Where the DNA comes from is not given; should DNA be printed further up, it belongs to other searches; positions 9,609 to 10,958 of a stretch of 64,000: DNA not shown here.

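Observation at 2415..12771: Secreted amide-hydrolase island with a duplicated choloylglycine-hydrolase/amidohydrolase gene pair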

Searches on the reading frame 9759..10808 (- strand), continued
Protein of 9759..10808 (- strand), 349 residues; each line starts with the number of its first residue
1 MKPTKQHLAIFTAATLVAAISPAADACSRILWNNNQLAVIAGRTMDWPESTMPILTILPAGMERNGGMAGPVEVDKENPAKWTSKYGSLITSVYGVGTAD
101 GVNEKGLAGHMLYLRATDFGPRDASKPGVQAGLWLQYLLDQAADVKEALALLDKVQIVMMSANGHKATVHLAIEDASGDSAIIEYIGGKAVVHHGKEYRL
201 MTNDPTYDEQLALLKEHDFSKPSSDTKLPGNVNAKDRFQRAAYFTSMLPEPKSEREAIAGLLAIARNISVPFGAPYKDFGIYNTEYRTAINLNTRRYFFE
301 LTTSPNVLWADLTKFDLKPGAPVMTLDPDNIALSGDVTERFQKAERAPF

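Call 29: find_encoding_contigs(protein=P0146, flank=10000, max_places=3)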
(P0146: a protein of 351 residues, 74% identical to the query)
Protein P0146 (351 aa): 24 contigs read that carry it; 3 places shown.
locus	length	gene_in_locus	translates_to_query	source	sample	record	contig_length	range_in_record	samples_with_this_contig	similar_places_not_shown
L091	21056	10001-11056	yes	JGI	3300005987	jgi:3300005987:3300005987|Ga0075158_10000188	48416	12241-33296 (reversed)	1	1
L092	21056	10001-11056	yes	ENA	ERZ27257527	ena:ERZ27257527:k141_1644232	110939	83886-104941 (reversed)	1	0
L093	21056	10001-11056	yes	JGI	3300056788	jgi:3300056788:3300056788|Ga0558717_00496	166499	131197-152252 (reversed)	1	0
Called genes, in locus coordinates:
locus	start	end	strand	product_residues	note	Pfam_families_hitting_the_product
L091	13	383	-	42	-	-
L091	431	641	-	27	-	-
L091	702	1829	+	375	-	PF01381:HTH_3, PF12844:HTH_19, PF13560:HTH_31, PF06114:Peptidase_M78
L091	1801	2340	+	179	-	-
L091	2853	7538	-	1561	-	PF00069:Pkinase, PF07714:PK_Tyr_Ser-Thr, PF20703:nSTAND1, PF03781:FGE-sulfatase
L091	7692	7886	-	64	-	-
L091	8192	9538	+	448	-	-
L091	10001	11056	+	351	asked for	PF02275:CBAH, PF03417:AAT (faint)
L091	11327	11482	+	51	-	-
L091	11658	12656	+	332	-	-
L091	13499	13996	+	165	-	-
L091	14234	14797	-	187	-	PF07791:Imm11 (weak)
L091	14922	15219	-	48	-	-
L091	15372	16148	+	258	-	PF14243:R2K_3, PF18299:R2K_2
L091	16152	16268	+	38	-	-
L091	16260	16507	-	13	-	-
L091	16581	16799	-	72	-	-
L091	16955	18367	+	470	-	PF04966:OprB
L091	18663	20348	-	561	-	PF00884:Sulfatase, PF01663:Phosphodiest (faint), PF16347:SGSH_C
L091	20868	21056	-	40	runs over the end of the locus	-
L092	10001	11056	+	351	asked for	PF02275:CBAH, PF03417:AAT (faint)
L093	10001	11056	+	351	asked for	PF02275:CBAH, PF03417:AAT (faint)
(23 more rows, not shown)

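Call 30: find_related_loci(query=window:9759-10808:-, collection=metagenome_contigs, flank=10000)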
Query window:9759-10808:- (349 aa) in metagenome_contigs; peptide patterns used: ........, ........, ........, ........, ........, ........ (x = any residue, [..] = any of these).
256 stretches matched a pattern; 225 encode a relative of the query (tblastn E <= 1e-3); the best 80 are kept; 80 distinct loci.
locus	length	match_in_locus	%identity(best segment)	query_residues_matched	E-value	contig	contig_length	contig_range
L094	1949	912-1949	89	1-346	0e+0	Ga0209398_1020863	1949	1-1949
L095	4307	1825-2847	77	8-349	0e+0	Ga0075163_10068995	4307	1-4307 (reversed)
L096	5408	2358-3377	73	10-349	0e+0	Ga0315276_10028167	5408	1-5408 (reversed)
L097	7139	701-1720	72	10-349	4e-179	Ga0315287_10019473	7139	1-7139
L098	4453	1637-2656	72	10-349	0e+0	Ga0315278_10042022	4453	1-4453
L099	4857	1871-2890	72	10-349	0e+0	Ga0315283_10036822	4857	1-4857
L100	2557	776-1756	76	23-349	0e+0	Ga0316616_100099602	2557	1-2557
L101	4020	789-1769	76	23-349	0e+0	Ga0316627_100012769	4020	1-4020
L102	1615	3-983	74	23-349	0e+0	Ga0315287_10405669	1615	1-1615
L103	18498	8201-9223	72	8-349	1e-174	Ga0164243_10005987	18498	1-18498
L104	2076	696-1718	71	9-349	0e+0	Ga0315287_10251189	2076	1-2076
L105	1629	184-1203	72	9-349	0e+0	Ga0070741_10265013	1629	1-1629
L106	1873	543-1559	71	11-349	0e+0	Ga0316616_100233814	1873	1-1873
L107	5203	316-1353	70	6-349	4e-174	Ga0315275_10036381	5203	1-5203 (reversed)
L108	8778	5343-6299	76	27-345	7e-171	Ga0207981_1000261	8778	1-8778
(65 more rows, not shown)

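Call 33: search_protein_families(library=pfam, proteins=[L088:4154-5164:+, L088:6542-8590:+, L088:8689-9957:+, L090:8211-9911:+], max_evalue=0.001)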
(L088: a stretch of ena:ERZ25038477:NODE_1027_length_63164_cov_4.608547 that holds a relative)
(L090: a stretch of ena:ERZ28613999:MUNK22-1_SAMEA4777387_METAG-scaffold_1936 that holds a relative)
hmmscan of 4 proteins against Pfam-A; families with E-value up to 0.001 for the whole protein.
L088:4154-5164:+ (336 aa): 2 families
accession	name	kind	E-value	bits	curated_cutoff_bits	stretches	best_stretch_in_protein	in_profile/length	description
PF01436.27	NHL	-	3.6e-05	24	20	0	305-330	1-25/28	NHL repeat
PF22701.2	Mala_s_1-like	-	0.00025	21.3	27.5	1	63-239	4-163/195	Mal s 1 allergenic protein-like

L088:6542-8590:+ (682 aa): 5 families
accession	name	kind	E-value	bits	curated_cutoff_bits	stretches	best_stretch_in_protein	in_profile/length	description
PF14559.12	TPR_19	-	3.9e-07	30.7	25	0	427-483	1-57/68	Tetratricopeptide repeat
PF13432.12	TPR_16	-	4.8e-07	30.6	32.7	1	422-482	2-62/65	Tetratricopeptide repeat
PF13428.12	TPR_14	-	9.1e-07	29.4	23.5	0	421-458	5-42/44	Tetratricopeptide repeat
PF07719.23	TPR_2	-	4.7e-06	26.8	27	0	520-549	4-33/34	Tetratricopeptide repeat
PF12895.13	ANAPC3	-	0.00053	20.7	27.2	0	419-475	25-80/82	Anaphase-promoting complex, cyclosome, subunit 3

L088:8689-9957:+ (422 aa): 1 family
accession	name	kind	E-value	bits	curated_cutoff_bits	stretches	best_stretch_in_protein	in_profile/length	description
PF04966.18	OprB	-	3.8e-29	102.7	22.9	1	84-421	8-371/372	Carbohydrate-selective porin, OprB family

L090:8211-9911:+ (566 aa): 3 families
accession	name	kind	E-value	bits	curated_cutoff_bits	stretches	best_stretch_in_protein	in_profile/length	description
PF07969.17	Amidohydro_3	-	7.4e-110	369.1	29.7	1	70-563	1-472/472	Amidohydrolase family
PF01979.26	Amidohydro_1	-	3.2e-11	43.5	25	1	488-562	275-345/345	Amidohydrolase family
PF22039.1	HUTI_composite_bact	-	0.00019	21.4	25.5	1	44-62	2-20/26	Imidazolonepropionase-like composite domain, bacteria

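Call 55: search_protein_families(library=pfam, proteins=[L091:8192-9538:+], max_evalue=0.001)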
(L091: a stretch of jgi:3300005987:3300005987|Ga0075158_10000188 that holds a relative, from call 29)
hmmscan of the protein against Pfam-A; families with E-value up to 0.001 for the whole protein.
L091:8192-9538:+ (448 aa): 0 families

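Call 56: list_cluster_members(proteins=[P0001, window:9759-10808:-, window:2415-3473:-, window:3581-5485:-, window:5523-7532:-, window:7623-8636:-])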
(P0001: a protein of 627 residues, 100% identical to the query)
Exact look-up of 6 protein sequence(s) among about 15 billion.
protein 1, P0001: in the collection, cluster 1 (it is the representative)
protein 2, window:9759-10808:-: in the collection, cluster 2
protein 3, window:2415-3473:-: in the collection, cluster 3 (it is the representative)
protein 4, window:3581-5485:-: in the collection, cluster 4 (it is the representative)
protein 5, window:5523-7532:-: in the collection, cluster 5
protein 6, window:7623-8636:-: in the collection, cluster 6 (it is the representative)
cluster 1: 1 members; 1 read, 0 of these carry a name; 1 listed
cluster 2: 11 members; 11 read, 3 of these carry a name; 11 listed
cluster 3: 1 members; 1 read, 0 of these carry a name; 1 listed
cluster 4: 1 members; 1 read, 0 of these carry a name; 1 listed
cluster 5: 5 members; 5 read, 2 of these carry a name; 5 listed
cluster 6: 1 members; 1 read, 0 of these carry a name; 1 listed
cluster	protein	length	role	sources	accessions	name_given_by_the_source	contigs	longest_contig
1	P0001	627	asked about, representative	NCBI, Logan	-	-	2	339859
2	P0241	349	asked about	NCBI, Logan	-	-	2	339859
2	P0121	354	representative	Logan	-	-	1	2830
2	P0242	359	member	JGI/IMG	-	penicillin V acylase-like amidase (Ntn superfamily)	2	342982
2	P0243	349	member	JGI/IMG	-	choloylglycine hydrolase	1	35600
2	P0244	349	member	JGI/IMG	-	choloylglycine hydrolase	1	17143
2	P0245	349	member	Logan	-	-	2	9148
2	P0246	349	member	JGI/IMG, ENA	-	-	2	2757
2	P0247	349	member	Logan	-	-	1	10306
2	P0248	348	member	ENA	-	-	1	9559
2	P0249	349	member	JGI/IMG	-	-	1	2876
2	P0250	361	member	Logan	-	-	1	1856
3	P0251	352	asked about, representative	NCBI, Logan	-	-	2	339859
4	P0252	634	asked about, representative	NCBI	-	-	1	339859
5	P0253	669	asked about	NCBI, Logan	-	-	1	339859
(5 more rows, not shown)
